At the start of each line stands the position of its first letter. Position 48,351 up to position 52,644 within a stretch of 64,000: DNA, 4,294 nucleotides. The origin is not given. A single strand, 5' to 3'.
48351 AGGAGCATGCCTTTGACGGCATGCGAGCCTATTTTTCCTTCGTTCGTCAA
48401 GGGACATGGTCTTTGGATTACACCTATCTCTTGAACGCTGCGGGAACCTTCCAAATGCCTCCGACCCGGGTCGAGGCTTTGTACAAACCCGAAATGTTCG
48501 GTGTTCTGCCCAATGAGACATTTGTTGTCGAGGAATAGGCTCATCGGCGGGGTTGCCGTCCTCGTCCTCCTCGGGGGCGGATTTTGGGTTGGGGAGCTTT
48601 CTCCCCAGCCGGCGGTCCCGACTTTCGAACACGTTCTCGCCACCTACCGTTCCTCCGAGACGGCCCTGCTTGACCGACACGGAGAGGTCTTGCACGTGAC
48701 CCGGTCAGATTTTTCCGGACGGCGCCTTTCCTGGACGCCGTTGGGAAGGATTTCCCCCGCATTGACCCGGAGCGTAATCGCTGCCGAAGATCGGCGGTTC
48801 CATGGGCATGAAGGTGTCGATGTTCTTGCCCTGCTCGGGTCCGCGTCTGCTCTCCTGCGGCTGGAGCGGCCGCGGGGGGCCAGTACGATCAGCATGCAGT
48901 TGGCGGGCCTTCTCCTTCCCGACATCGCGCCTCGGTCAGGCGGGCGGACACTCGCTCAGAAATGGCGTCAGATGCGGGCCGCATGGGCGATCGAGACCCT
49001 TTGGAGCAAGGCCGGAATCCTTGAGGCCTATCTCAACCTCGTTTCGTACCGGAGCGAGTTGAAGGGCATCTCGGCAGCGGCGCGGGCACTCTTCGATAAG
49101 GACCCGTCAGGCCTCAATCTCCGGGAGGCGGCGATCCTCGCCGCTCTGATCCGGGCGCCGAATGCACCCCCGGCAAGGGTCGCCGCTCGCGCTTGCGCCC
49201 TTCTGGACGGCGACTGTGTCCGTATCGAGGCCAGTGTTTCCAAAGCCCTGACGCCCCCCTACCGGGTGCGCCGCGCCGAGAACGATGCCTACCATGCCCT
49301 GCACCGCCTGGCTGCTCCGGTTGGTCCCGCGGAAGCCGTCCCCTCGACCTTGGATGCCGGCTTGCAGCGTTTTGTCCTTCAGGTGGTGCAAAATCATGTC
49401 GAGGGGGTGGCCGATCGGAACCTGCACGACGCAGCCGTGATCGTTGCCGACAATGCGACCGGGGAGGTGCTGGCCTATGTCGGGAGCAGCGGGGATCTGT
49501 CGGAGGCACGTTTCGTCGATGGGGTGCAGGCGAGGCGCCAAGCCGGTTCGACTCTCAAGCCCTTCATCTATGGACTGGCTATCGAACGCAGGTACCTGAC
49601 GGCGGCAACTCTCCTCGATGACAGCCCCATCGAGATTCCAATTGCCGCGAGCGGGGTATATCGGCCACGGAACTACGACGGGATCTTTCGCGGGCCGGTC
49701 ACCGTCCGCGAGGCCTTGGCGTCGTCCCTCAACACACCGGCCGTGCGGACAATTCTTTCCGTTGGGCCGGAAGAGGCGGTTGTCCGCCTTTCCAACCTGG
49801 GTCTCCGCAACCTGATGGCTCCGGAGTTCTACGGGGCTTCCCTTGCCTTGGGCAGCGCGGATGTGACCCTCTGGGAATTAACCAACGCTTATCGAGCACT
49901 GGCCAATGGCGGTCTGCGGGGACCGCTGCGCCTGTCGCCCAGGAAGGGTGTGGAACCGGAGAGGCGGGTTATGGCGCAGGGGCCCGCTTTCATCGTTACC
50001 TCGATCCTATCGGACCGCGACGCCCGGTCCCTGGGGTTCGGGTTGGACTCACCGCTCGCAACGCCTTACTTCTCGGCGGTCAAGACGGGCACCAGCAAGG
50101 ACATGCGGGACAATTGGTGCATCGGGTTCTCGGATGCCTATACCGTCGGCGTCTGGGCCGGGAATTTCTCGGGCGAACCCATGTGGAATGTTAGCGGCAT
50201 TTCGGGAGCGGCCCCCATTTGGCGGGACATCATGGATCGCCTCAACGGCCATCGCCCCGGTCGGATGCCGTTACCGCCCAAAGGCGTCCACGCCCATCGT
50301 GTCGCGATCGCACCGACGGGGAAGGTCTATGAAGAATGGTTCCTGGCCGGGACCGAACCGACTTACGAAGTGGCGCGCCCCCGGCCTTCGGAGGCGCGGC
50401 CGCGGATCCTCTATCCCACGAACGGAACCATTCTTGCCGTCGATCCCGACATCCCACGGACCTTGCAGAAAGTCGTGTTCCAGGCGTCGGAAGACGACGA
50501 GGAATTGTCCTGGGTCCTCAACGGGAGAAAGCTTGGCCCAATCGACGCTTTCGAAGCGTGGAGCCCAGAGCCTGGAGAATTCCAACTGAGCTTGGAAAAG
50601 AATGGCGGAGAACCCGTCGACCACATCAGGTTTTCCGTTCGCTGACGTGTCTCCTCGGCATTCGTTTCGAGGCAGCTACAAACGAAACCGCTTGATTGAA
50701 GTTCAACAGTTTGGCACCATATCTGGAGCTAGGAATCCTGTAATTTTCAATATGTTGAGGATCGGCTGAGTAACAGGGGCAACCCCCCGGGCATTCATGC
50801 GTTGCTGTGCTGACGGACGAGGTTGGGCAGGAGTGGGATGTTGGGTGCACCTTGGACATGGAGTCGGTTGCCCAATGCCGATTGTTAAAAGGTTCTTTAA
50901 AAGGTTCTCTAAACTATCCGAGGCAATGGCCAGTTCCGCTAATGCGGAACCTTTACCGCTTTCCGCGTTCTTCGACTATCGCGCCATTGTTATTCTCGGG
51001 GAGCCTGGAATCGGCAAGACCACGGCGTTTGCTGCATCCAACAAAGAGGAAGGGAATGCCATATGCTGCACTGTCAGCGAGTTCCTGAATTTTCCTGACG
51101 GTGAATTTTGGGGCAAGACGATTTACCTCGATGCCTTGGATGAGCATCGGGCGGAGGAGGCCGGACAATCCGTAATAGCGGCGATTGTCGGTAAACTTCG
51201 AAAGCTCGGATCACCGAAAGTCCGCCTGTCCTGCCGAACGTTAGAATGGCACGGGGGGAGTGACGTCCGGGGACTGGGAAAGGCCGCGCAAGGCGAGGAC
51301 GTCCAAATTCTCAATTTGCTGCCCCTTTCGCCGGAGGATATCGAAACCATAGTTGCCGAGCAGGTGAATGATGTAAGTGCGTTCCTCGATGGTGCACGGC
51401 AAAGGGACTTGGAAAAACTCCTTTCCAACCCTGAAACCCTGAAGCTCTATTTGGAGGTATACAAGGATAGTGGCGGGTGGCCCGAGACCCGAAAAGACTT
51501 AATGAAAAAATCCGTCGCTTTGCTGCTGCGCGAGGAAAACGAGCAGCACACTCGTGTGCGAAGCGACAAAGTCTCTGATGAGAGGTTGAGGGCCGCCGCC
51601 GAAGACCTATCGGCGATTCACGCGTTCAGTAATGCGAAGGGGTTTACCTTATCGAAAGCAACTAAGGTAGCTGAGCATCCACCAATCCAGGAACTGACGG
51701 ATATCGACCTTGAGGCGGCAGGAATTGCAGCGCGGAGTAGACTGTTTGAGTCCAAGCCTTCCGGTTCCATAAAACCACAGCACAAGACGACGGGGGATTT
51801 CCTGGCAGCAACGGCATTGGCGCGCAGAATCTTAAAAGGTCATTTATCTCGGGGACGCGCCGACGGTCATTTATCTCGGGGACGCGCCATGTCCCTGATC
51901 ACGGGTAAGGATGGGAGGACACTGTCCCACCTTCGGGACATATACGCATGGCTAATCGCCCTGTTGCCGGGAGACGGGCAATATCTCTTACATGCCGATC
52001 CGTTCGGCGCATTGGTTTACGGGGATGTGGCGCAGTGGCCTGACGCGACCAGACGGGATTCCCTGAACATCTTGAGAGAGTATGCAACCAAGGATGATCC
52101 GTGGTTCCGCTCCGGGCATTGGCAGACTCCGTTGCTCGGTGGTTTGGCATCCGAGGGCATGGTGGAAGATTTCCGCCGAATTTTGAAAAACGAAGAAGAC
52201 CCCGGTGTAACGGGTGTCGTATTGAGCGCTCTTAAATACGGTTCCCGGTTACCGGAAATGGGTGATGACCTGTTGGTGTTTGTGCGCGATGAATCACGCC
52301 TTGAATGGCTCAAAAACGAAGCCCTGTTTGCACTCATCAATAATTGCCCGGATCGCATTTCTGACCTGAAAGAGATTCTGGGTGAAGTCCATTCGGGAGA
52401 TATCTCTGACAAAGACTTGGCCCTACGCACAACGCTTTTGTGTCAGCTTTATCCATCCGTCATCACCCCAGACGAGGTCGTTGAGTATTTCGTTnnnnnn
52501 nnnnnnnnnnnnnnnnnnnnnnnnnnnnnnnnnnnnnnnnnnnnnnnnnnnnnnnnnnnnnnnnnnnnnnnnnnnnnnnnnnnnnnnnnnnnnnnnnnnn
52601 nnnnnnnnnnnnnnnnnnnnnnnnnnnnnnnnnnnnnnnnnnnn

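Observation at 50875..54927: Giant NACHT/STAND NTPase with C-terminal PD-(D/E)xK-like module next to tRNA-Gln: candidate single-gene conflict system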

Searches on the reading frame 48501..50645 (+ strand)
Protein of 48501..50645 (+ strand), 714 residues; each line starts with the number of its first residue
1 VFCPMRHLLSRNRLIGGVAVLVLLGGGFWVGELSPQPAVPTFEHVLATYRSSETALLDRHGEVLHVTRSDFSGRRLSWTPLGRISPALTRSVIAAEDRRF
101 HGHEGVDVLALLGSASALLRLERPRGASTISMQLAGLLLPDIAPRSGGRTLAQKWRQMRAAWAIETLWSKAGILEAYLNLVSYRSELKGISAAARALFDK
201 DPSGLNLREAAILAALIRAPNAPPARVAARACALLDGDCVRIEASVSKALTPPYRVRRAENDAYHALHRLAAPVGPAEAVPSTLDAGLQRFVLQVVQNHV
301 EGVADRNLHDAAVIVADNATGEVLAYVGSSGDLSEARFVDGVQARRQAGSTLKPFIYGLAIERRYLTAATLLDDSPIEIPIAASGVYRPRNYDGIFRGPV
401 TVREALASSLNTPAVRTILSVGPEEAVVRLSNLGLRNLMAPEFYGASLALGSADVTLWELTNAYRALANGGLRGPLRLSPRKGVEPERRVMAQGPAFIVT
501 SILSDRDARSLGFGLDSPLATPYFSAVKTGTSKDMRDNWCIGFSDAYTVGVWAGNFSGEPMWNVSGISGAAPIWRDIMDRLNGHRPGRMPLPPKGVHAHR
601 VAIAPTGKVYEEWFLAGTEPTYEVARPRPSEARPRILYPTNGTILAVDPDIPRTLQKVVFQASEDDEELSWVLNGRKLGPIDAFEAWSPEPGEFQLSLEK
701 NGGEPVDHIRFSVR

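Call 26: search_protein_families(library=ncbifam, proteins=[window:48501-50645:+], max_evalue=0.00001)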
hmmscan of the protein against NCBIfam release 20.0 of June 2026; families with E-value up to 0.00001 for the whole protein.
window:48501-50645:+ (714 aa): 13 families
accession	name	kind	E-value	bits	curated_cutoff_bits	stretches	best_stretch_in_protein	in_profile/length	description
TIGR02073.1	PBP_1c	equivalog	9.3e-179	596.4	494.2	2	45-620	3-586/728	penicillin-binding protein 1C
TIGR02074.1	PBP_1a_fam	subfamily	4.2e-89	299.8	508.75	2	280-580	226-531/535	PBP1A family penicillin-binding protein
NF051885.1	tranpepglycosPbpC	equivalog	1.5e-82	278.2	900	2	268-578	282-590/632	multimodular transpeptidase-transglycosylase PbpC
NF008414.0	PRK11240.1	equivalog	6.3e-77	259.3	1121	1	83-598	71-584/774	peptidoglycan glycosyltransferase PbpC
TIGR02071.1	PBP_1b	equivalog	1.6e-53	182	717.75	2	281-601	373-700/729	penicillin-binding protein 1B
NF008643.0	PRK11636.1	equivalog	4e-44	151.1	1263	2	280-472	398-585/850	peptidoglycan glycosyltransferase/peptidoglycan DD-transpeptidase MrcA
NF007061.0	PRK09506.1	equivalog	1.7e-34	118.7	1120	1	305-580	462-745/825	bifunctional glycosyl transferase/transpeptidase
NF038272.1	strep_PBP1A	exception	7e-33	113.8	1075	2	18-221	19-212/658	penicillin-binding protein PBP1A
NF011423.0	PRK14850.1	equivalog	1.5e-30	106.3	1275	1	282-579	384-690/764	penicillin-binding protein 1b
NF038276.1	strep_PBP2A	exception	1.6e-28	99.4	1100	2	69-221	89-233/716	penicillin-binding protein PBP2A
TIGR02070.1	mono_pep_trsgly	equivalog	1.1e-27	97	182.65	1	75-221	54-196/224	monofunctional biosynthetic peptidoglycan transglycosylase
NF038274.1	strep_PBP1B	exception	1.5e-26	93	1225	2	281-472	348-536/745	penicillin-binding protein PBP1B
NF010008.0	PRK13481.1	equivalog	1.2e-06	28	270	1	90-200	94-199/269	glycosyltransferase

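Call 99: find_related_loci(query=window:48501-50642:+, collection=metagenome_contigs, flank=8000)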
Query window:48501-50642:+ (714 aa) in metagenome_contigs; peptide patterns used: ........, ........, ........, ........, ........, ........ (x = any residue, [..] = any of these).
600 stretches matched a pattern (row limit reached: there are more); 557 encode a relative of the query (tblastn E <= 1e-3); the best 80 are kept; 80 distinct loci.
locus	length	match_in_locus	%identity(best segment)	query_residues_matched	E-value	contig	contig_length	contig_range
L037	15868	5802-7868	51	33-714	0e+0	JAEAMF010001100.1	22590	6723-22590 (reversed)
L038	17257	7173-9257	51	20-714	0e+0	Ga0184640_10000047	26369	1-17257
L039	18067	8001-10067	51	33-714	0e+0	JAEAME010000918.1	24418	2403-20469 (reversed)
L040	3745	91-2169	50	23-714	0e+0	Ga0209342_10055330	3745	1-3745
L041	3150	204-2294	51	14-714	0e+0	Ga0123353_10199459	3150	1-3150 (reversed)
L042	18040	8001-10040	49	39-714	0e+0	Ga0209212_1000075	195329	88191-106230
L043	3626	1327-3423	50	14-714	0e+0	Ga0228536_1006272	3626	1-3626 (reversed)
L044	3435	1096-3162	48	38-714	0e+0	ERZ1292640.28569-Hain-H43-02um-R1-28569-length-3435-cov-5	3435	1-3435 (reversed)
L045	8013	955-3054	53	15-714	0e+0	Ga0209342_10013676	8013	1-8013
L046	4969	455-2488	51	38-714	0e+0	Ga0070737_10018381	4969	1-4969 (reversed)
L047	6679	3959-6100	49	38-714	0e+0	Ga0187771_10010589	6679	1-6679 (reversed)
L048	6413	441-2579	50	11-714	0e+0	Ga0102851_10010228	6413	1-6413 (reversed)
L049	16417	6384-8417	49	38-714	0e+0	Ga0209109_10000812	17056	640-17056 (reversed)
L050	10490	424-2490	49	33-714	0e+0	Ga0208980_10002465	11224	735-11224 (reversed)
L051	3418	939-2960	49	41-714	0e+0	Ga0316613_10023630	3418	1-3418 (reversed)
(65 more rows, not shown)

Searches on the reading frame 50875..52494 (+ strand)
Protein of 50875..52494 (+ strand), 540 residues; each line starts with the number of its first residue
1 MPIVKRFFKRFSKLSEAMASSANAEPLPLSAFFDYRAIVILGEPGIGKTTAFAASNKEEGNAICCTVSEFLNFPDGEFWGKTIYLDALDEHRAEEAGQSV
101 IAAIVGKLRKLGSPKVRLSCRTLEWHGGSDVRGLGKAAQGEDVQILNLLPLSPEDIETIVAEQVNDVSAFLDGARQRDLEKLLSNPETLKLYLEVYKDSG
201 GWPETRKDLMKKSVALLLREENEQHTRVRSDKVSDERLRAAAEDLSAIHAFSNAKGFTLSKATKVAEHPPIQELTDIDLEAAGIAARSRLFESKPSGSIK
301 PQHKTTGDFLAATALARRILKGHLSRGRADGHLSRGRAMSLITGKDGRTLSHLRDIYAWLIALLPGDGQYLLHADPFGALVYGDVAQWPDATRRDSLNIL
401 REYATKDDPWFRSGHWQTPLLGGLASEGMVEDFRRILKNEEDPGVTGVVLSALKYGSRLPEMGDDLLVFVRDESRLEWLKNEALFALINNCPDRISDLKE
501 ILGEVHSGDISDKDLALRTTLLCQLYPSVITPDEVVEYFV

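Call 38: predict_structure(alignment_id=A2)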
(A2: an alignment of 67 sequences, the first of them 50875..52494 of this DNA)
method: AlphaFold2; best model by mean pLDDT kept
length: 540 residues; sequences in the alignment: 67
mean_pLDDT: 91.2   pTM: 0.87
mean pLDDT of the five models: 91.2, 90.0, 89.3, 88.9, 88.4
residues with pLDDT >= 90: 413; 70-90: 94; 50-70: 31; < 50: 2
segments of 3 or more residues with pLDDT < 50: none
pLDDT, mean of each block of 10 residues (from residue 1): 94 59 85 97 94 96 96 96 91 70 96 97 86 93 96 97 97 89 94 97 93 93 65 93 97 92 89 94 94 87 93 96 74 89 91 92 90 90 89 94 91 71 95 98 95 95 98 96 97 98 97 95 96 91
secondary structure, 60 per line:
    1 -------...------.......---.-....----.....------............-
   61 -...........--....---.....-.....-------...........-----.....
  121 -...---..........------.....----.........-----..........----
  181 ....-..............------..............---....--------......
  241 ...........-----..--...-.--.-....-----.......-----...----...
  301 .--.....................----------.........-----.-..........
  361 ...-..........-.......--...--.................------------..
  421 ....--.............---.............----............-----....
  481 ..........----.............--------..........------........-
elements in order: E8-10 H17-23 H29-32 E37-41 H48-59 E62-66 H67-72 H75-78 E82-86 H88-92 H100-110 E116-120 H128-137 E144-148 H153-161 H167-176 H181-184 H186-199 H206-219 H223-226 H235-251 H279-285 E291-293 E298-301 H304-324 H335-342 H351-363 H365-374 H376-382 H390-406 H419-424 H427-439 H443-455 H460-471 H477-490 H495-507 H516-525 H532-539

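Call 42: fold_search(model_id=the predicted structure, library=pdb)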
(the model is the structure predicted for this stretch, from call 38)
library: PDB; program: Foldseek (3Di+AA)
matches with E <= 10: 974; with E <= 0.001: 19
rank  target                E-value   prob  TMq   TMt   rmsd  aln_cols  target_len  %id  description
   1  9w2m_N                3.3e-08  1.00  0.39  0.25  11.7       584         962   15  Cryo-EM structure of the Cytoplasmic lattice(CPL) from mouse oocyte (released 2026-02-25)
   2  8fvu_B                1.2e-07  1.00  0.33  0.23  13.4       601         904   11  Cryo-EM structure of human Needle/NAIP/NLRC4 (R288A) (released 2024-01-03)
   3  8dgf_A                1.9e-06  1.00  0.33  0.15  14.2       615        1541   14  Avs4 bound to phage PhiV-1 portal (released 2022-08-03)
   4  8fw2_A                3.7e-06  1.00  0.33  0.23  12.2       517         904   12  Cryo-EM structure of full-length human NLRC4 inflammasome with C11 symmetry (released 2024-01-03)
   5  8swk_A                7.0e-06  1.00  0.35  0.26  12.1       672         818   12  Cryo-EM structure of NLRP3 closed hexamer (released 2024-02-14)
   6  4kxf_H                7.6e-06  1.00  0.37  0.25  13.3       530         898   13  Crystal structure of NLRC4 reveals its autoinhibition mechanism (released 2013-07-24)
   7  4kxf_D                1.0e-05  1.00  0.37  0.24  13.5       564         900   13  Crystal structure of NLRC4 reveals its autoinhibition mechanism (released 2013-07-24)
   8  4kxf_K                1.1e-05  1.00  0.36  0.24  13.9       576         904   12  Crystal structure of NLRC4 reveals its autoinhibition mechanism (released 2013-07-24)
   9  4kxf_N                2.6e-05  1.00  0.37  0.25  13.1       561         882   12  Crystal structure of NLRC4 reveals its autoinhibition mechanism (released 2013-07-24)
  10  7vtp_A                2.6e-05  1.00  0.34  0.25  11.8       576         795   11  Cryo-EM structure of PYD-deleted human NLRP3 hexamer (released 2022-03-09)
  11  4kxf_P                4.9e-05  1.00  0.37  0.25  11.5       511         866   12  Crystal structure of NLRC4 reveals its autoinhibition mechanism (released 2013-07-24)
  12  6b5b_B                4.9e-05  1.00  0.34  0.24  12.5       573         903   10  Cryo-EM structure of the NAIP5-NLRC4-flagellin inflammasome (released 2017-11-15)
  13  7zgu_A                8.3e-05  1.00  0.33  0.25  11.7       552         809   11  Human NLRP3-deltaPYD hexamer (released 2022-05-18)
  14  8etr                  1.1e-04  1.00  0.34  0.38  12.2       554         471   13  CryoEM Structure of NLRP3 NACHT domain in complex with G2394 (released 2022-11-02)
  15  9hg4                  1.5e-04  1.00  0.34  0.37  12.2       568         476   12  NACHT domain of NLRP3 in complex with DFV890 (released 2025-03-19)
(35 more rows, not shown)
